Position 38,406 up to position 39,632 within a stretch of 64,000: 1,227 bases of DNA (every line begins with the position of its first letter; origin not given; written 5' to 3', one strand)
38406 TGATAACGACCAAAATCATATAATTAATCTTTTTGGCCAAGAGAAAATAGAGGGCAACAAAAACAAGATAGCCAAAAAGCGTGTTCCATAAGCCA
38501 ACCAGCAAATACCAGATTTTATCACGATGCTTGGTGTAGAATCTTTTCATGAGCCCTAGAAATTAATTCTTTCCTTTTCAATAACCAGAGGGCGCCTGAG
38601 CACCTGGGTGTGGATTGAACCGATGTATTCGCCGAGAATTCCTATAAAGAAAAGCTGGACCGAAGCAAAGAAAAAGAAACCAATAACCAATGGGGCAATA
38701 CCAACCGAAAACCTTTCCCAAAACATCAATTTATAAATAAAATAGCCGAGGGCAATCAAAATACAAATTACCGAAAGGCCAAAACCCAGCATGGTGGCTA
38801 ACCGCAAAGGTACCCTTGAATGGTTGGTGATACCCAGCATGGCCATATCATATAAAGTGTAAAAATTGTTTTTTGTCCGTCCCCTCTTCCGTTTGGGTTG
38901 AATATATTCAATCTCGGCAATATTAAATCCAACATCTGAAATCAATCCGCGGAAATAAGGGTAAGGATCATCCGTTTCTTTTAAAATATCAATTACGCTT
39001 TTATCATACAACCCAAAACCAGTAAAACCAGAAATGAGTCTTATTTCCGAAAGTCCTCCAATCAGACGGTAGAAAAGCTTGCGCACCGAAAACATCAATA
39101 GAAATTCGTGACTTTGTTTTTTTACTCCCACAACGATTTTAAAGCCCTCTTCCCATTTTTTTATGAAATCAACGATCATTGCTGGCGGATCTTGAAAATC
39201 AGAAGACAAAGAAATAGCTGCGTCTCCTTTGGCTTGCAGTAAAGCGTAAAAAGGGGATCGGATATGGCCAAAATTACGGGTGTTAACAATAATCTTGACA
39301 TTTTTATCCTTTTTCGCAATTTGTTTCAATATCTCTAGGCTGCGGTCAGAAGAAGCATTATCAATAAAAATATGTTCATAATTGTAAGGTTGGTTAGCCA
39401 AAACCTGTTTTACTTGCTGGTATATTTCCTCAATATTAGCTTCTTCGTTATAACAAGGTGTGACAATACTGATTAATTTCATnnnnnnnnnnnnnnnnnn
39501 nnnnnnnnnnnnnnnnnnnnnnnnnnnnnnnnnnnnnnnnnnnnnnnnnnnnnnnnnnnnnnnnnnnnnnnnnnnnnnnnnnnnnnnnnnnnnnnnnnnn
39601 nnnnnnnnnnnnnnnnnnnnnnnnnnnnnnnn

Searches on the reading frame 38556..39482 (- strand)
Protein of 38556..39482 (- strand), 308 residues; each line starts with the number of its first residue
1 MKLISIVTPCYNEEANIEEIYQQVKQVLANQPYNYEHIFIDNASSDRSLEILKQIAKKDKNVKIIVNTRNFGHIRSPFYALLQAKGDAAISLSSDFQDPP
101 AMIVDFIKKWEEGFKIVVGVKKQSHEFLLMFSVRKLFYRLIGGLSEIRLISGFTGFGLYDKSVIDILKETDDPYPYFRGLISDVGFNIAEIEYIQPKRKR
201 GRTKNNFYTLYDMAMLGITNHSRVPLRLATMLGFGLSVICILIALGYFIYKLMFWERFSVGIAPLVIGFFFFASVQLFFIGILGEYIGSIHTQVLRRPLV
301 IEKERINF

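Call 12: search_protein_families(library=pfam, proteins=[window:38556-39482:-])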
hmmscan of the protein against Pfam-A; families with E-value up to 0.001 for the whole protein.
window:38556-39482:- (308 aa): 1 family
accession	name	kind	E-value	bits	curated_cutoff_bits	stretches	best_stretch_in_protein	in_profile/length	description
PF00535.33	Glycos_transf_2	-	7.8e-24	84.9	23.3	1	5-120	1-114/168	Glycosyl transferase family 2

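Call 15: find_encoding_contigs(protein=window:38556-39482:-, flank=3000, max_places=10)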
Protein window:38556-39482:- (308 aa): 2 contigs read that carry it; 2 places shown.
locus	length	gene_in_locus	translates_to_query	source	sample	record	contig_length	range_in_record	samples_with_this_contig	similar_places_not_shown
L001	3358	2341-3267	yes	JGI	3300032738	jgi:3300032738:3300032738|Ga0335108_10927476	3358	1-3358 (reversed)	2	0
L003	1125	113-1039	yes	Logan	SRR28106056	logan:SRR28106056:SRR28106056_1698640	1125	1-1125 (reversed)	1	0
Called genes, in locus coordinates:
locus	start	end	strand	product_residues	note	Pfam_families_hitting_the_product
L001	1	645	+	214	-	?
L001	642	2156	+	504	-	PF13231:PMT_2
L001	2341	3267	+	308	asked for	PF00535:Glycos_transf_2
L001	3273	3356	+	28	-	?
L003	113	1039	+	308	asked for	PF00535:Glycos_transf_2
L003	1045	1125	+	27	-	?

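Call 38: find_homologous_proteins(query=window:38556-39482:-, max_evalue=1e-60)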
Query window:38556-39482:- (308 aa): 8000 proteins with E <= 1e-60 among 8000 candidates; the best 120 are listed.
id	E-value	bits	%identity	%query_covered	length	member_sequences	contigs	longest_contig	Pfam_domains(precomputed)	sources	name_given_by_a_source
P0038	8.3e-201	684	100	100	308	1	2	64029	PF00535.33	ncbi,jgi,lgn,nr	ncbi:MAG: glycosyltransferase family 2 protein [Candidatus Saganbacteria bacterium]|nr:glycosyltrans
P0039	1.1e-190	650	95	100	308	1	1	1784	PF00535.33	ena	-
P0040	4.4e-159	547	78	100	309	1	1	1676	PF00535.33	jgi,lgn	jgi:glycosyltransferase involved in cell wall biosynthesis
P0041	1.0e-158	546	77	100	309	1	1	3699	PF00535.33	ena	-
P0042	1.5e-158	545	77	100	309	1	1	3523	PF00535.33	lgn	-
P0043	3.2e-158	544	76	100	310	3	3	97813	PF00535.33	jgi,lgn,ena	-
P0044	8.4e-158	543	76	100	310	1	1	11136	PF00535.33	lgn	-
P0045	5.3e-157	540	74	100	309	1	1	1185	PF00535.33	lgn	-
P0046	2.3e-156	538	77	100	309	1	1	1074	PF00535.33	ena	-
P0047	2.6e-156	538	75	100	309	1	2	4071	PF00535.33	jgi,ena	-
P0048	6.8e-156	536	76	100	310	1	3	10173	PF00535.33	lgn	-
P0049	7.2e-156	536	76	100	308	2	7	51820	PF00535.33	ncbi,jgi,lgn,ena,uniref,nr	ncbi:dolichol monophosphate mannose synthase [candidate division WOR-1 bacterium RIFOXYC2_FULL_37_10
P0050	1.9e-155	535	77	99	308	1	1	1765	PF00535.33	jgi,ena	-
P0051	3.6e-154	531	75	100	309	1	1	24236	PF00535.33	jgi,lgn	jgi:glycosyltransferase involved in cell wall biosynthesis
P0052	6.1e-154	530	75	100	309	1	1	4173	PF00535.33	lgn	-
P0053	1.0e-153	529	76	100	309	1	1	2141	PF00535.33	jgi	jgi:glycosyltransferase involved in cell wall biosynthesis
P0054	1.8e-153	528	75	100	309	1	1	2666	PF00535.33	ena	-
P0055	2.9e-153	528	74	100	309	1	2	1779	PF00535.33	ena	-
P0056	3.1e-153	528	74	100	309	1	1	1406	PF00535.33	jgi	-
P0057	5.2e-153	527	75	100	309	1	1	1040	PF00535.33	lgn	-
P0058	8.4e-153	526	75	100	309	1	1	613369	PF00535.33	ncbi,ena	-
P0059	9.2e-153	526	76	100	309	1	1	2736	PF00535.33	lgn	-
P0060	9.7e-153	526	75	100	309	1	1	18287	PF00535.33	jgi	jgi:glycosyltransferase involved in cell wall biosynthesis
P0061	3.1e-152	524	74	100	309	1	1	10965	PF00535.33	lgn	-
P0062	3.2e-152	524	76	100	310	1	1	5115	PF00535.33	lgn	-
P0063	5.1e-152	524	74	100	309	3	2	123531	PF00535.33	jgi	-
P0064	1.4e-151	522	75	100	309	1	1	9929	PF00535.33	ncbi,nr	ncbi:MAG: glycosyltransferase family 2 protein [Candidatus Margulisbacteria bacterium]|nr:glycosyltr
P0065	1.6e-151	522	75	100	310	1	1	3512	PF00535.33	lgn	-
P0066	1.7e-151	522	74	100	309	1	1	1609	PF00535.33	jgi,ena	-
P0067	2.5e-151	521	72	100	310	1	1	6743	PF00535.33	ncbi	-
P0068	2.7e-151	521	71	100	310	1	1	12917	PF00535.33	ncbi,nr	ncbi:MAG: glycosyltransferase family 2 protein [Candidatus Margulisbacteria bacterium]|nr:glycosyltr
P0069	3.3e-151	521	72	100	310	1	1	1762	PF00535.33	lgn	-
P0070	4.5e-151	520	72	100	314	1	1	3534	PF00535.33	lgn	-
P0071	6.4e-151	520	75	100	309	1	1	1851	PF00535.33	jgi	jgi:glycosyltransferase involved in cell wall biosynthesis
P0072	6.9e-151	520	75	100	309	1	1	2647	PF00535.33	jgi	jgi:glycosyltransferase involved in cell wall biosynthesis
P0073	7.8e-151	520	73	100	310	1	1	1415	PF00535.33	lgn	-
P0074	1.3e-150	519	73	100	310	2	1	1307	PF00535.33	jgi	jgi:glycosyltransferase involved in cell wall biosynthesis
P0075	1.6e-150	519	73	100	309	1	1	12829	PF00535.33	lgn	-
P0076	1.9e-150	518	72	100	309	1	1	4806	PF00535.33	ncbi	-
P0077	2.3e-150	518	73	100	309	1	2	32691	PF00535.33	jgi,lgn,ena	-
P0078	3.5e-150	517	72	100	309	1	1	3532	PF00535.33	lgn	-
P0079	5.8e-150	517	73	100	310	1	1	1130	PF00535.33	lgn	-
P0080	7.1e-150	516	72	100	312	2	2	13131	PF00535.33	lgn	-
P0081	7.7e-150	516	72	100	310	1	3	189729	PF00535.33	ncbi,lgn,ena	-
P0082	1.0e-149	516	71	100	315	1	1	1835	PF00535.33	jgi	jgi:glycosyltransferase involved in cell wall biosynthesis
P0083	1.1e-149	516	72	100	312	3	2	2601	PF00535.33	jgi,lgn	jgi:glycosyltransferase involved in cell wall biosynthesis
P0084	1.2e-149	516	70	100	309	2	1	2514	PF00535.33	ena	-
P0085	1.3e-149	516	70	100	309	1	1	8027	PF00535.33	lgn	-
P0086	1.4e-149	516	72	100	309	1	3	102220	PF00535.33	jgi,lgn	jgi:glycosyltransferase involved in cell wall biosynthesis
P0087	1.5e-149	515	71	100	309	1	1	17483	PF00535.33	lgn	-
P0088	1.9e-149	515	71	100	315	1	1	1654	PF00535.33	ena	-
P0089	1.9e-149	515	73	100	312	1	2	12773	PF00535.33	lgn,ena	-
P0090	2.5e-149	515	74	100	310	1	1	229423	PF00535.33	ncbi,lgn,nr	ncbi:glycosyltransferase family 2 protein [Candidatus Saganbacteria bacterium]|nr:glycosyltransferas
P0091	4.6e-149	514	73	100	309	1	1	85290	PF00535.33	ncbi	ncbi:MAG: glycosyltransferase family 2 protein [bacterium]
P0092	5.1e-149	514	73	100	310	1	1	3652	PF00535.33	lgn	-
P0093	6.3e-149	513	73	100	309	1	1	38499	PF00535.33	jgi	jgi:glycosyltransferase involved in cell wall biosynthesis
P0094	6.4e-149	513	72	100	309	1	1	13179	PF00535.33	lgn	-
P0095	9.4e-149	513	72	100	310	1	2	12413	PF00535.33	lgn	-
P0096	9.4e-149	513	72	100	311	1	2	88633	PF00535.33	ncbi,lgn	-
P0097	9.5e-149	513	72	100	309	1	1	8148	PF00535.33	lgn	-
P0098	1.0e-148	513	71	100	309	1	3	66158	PF00535.33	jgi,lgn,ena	jgi:glycosyltransferase involved in cell wall biosynthesis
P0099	1.2e-148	512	71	100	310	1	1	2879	PF00535.33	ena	-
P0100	1.2e-148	512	72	100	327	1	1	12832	PF00535.33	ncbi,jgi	-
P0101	1.4e-148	512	72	100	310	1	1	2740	PF00535.33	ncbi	-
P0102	1.4e-148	512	74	100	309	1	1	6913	PF00535.33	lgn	-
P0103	1.5e-148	512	72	100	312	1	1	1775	PF00535.33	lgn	-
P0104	1.5e-148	512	73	100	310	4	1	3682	PF00535.33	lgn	-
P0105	1.5e-148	512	72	100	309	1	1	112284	PF00535.33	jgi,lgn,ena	-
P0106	1.6e-148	512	72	100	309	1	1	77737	PF00535.33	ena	-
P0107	1.7e-148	512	72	100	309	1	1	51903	PF00535.33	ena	-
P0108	1.7e-148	512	71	100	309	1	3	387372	PF00535.33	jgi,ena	jgi:glycosyltransferase involved in cell wall biosynthesis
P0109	1.9e-148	512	71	100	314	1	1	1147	PF00535.33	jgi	-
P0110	2.0e-148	512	70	100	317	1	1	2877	PF00535.33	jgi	jgi:polyisoprenyl-phosphate glycosyltransferase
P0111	2.2e-148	512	72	100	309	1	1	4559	PF00535.33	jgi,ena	-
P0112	2.4e-148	511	72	100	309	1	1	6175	PF00535.33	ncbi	-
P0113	2.7e-148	511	72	100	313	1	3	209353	PF00535.33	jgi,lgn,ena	jgi:glycosyltransferase involved in cell wall biosynthesis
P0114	2.7e-148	511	71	100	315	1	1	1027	PF00535.33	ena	-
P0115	3.7e-148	511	71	100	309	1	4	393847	PF00535.33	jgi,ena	jgi:glycosyltransferase involved in cell wall biosynthesis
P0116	4.2e-148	511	73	100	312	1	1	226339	PF00535.33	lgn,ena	-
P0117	4.3e-148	511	73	100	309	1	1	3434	PF00535.33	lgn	-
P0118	4.5e-148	511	72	100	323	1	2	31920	PF00535.33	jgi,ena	-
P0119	5.0e-148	510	72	100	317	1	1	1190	PF00535.33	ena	-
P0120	6.5e-148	510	73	100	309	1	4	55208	PF00535.33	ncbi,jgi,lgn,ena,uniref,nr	ncbi:dolichol monophosphate mannose synthase [candidate division WOR-1 bacterium RIFOXYB2_FULL_48_7]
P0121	6.6e-148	510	73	100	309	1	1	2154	PF00535.33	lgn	-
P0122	6.7e-148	510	72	100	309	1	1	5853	PF00535.33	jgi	jgi:glycosyltransferase involved in cell wall biosynthesis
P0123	7.0e-148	510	71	100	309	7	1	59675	PF00535.33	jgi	-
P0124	7.7e-148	510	70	100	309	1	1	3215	PF00535.33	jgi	jgi:glycosyltransferase involved in cell wall biosynthesis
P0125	7.7e-148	510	71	100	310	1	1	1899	PF00535.33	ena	-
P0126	8.4e-148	510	72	100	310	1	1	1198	PF00535.33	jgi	-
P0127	8.4e-148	510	72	100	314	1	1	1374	PF00535.33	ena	-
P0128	9.2e-148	510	72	100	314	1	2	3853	PF00535.33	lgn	-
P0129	9.3e-148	510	73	100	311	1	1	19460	PF00535.33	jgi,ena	-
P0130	1.1e-147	509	71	100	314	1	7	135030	PF00535.33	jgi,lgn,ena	jgi:glycosyltransferase involved in cell wall biosynthesis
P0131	1.2e-147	509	71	100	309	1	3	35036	PF00535.33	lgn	-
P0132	1.3e-147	509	72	100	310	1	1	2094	PF00535.33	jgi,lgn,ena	-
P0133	1.3e-147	509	72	100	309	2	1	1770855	PF00535.33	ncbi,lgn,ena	-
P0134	1.3e-147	509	72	100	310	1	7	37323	PF00535.33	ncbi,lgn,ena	-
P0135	1.6e-147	509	71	100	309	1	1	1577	PF00535.33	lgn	-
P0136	2.0e-147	508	72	100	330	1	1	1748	PF00535.33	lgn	-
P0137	2.5e-147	508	73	100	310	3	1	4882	PF00535.33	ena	-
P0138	2.6e-147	508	71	100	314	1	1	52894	PF00535.33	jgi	jgi:glycosyltransferase involved in cell wall biosynthesis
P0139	2.6e-147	508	71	100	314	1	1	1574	PF00535.33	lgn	-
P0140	3.0e-147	508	72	100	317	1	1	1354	PF00535.33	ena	-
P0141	3.1e-147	508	71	100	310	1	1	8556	PF00535.33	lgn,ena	-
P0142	3.1e-147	508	71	100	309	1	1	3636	PF00535.33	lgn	-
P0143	3.4e-147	508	71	100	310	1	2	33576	PF00535.33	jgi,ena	-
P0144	3.4e-147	508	71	100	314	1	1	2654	PF00535.33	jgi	-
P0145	3.7e-147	508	72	100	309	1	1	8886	PF00535.33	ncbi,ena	-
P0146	3.9e-147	507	72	100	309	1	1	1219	PF00535.33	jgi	jgi:polyisoprenyl-phosphate glycosyltransferase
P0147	3.9e-147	507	70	100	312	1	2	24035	PF00535.33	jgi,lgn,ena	-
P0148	4.4e-147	507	71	100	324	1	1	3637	PF00535.33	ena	-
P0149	4.9e-147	507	72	100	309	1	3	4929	PF00535.33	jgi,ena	jgi:glycosyltransferase involved in cell wall biosynthesis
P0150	5.2e-147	507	72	100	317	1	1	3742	PF00535.33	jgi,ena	-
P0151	5.7e-147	507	69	100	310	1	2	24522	PF00535.33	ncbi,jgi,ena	-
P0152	5.8e-147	507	74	100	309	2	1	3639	PF00535.33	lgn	-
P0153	6.0e-147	507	72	100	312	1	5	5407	PF00535.33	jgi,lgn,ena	jgi:glycosyltransferase involved in cell wall biosynthesis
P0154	6.1e-147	507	72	100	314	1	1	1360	PF00535.33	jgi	jgi:glycosyltransferase involved in cell wall biosynthesis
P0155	6.4e-147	507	71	100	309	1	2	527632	PF00535.33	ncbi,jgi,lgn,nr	ncbi:MAG: glycosyltransferase family 2 protein [Candidatus Margulisbacteria bacterium]|jgi:glycosylt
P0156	7.2e-147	507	71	100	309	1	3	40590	PF00535.33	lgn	-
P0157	8.8e-147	506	72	100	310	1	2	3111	PF00535.33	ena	-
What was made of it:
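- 38556..39482 (-): Downstream gene: gtrB-like polyprenyl-phosphate glycosyltransferase (PF00535). Calls 12 and 38.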

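Call 39: find_encoding_contigs(protein=P0039, flank=3000, max_places=4)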
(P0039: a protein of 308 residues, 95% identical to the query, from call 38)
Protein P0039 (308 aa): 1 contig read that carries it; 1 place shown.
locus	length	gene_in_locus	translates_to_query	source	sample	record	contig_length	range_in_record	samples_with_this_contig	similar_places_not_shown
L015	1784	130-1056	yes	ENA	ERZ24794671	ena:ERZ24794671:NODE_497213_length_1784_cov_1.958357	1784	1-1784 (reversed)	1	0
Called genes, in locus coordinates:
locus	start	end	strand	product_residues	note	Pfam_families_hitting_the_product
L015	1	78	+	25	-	?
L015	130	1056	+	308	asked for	PF00535:Glycos_transf_2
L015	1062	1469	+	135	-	PF04138:GtrA_DPMS_TM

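Call 40: find_encoding_contigs(protein=P0043, flank=3500, max_places=4)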
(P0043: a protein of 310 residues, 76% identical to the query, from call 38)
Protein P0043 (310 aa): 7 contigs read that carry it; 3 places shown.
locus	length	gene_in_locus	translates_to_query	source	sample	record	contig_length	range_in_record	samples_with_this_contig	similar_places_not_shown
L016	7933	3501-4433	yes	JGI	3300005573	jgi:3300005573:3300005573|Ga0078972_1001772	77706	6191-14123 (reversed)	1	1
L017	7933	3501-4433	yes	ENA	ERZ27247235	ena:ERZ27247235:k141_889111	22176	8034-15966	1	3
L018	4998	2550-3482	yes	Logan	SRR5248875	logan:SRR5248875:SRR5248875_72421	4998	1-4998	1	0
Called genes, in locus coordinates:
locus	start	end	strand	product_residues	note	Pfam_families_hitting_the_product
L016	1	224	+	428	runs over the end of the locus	PF00370:FGGY_N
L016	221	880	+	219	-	PF00702:Hydrolase, PF12710:HAD, PF13419:HAD_2, PF13242:Hydrolase_like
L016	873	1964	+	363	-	PF03102:NeuB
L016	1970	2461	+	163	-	-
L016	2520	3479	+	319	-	PF01370:Epimerase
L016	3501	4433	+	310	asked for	PF00535:Glycos_transf_2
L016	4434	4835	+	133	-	PF04138:GtrA_DPMS_TM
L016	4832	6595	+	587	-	PF13231:PMT_2 (weak)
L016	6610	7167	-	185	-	PF13489:Methyltransf_23, PF07021:MetW, PF13649:Methyltransf_25, PF13847:Methyltransf_31, PF08241:Methyltransf_11, PF08242:Methyltransf_12, PF01209:Ubie_methyltran (weak)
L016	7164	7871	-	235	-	PF00535:Glycos_transf_2, PF10111:Glyco_tranf_2_2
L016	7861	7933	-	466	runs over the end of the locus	PF13231:PMT_2 (weak)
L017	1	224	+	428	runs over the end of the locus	PF00370:FGGY_N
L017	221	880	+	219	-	PF00702:Hydrolase, PF12710:HAD, PF13419:HAD_2, PF13242:Hydrolase_like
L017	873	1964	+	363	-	PF03102:NeuB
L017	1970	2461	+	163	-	-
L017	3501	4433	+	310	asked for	PF00535:Glycos_transf_2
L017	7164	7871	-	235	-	PF00535:Glycos_transf_2, PF10111:Glyco_tranf_2_2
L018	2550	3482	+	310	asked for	PF00535:Glycos_transf_2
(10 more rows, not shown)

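Call 41: find_encoding_contigs(protein=P0049, flank=3500, max_places=4)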
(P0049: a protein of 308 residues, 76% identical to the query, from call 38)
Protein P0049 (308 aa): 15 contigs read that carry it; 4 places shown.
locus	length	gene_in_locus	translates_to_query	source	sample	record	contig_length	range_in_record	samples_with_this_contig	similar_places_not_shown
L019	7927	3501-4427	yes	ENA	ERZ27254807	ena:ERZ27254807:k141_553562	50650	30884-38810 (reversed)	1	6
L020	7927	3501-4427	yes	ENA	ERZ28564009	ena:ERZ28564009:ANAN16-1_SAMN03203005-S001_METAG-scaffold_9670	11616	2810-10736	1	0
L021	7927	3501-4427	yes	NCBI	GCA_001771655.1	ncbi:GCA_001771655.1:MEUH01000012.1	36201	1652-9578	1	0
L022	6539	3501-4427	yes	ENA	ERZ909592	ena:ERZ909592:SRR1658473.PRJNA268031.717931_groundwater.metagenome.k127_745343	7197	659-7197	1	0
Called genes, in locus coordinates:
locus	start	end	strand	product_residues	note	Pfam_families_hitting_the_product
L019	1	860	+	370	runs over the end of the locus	PF13439:Glyco_transf_4, PF20706:GT4-conflict, PF00534:Glycos_transf_1, PF13692:Glyco_trans_1_4, PF13524:Glyco_trans_1_2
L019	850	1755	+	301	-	PF00535:Glycos_transf_2, PF13641:Glyco_tranf_2_3, PF13632:Glyco_trans_2_3 (weak)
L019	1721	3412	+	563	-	PF13231:PMT_2 (weak)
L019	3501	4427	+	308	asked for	PF00535:Glycos_transf_2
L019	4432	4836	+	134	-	PF04138:GtrA_DPMS_TM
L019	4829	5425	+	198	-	PF02698:DUF218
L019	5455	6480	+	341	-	PF01073:3Beta_HSD, PF01370:Epimerase, PF02719:Polysacc_synt_2 (weak), PF04321:RmlD_sub_bind, PF05368:NmrA, PF07993:NAD_binding_4 (faint), PF13460:NAD_binding_10, PF16363:GDP_Man_Dehyd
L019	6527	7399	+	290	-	PF01073:3Beta_HSD (faint), PF01370:Epimerase, PF04321:RmlD_sub_bind, PF16363:GDP_Man_Dehyd, PF02719:Polysacc_synt_2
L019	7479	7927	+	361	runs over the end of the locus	PF13439:Glyco_transf_4 (weak), PF00534:Glycos_transf_1, PF13692:Glyco_trans_1_4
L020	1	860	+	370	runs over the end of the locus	PF13439:Glyco_transf_4, PF20706:GT4-conflict, PF00534:Glycos_transf_1, PF13692:Glyco_trans_1_4, PF13524:Glyco_trans_1_2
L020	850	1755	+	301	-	PF00535:Glycos_transf_2, PF13641:Glyco_tranf_2_3, PF13632:Glyco_trans_2_3 (weak)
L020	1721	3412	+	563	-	PF13231:PMT_2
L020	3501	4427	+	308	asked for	PF00535:Glycos_transf_2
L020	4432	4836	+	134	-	PF04138:GtrA_DPMS_TM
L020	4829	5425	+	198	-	PF02698:DUF218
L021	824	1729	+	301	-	PF00535:Glycos_transf_2, PF13641:Glyco_tranf_2_3, PF13632:Glyco_trans_2_3 (weak)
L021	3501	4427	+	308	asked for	PF00535:Glycos_transf_2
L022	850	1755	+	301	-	PF00535:Glycos_transf_2, PF13641:Glyco_tranf_2_3, PF13632:Glyco_trans_2_3 (weak)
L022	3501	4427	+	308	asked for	PF00535:Glycos_transf_2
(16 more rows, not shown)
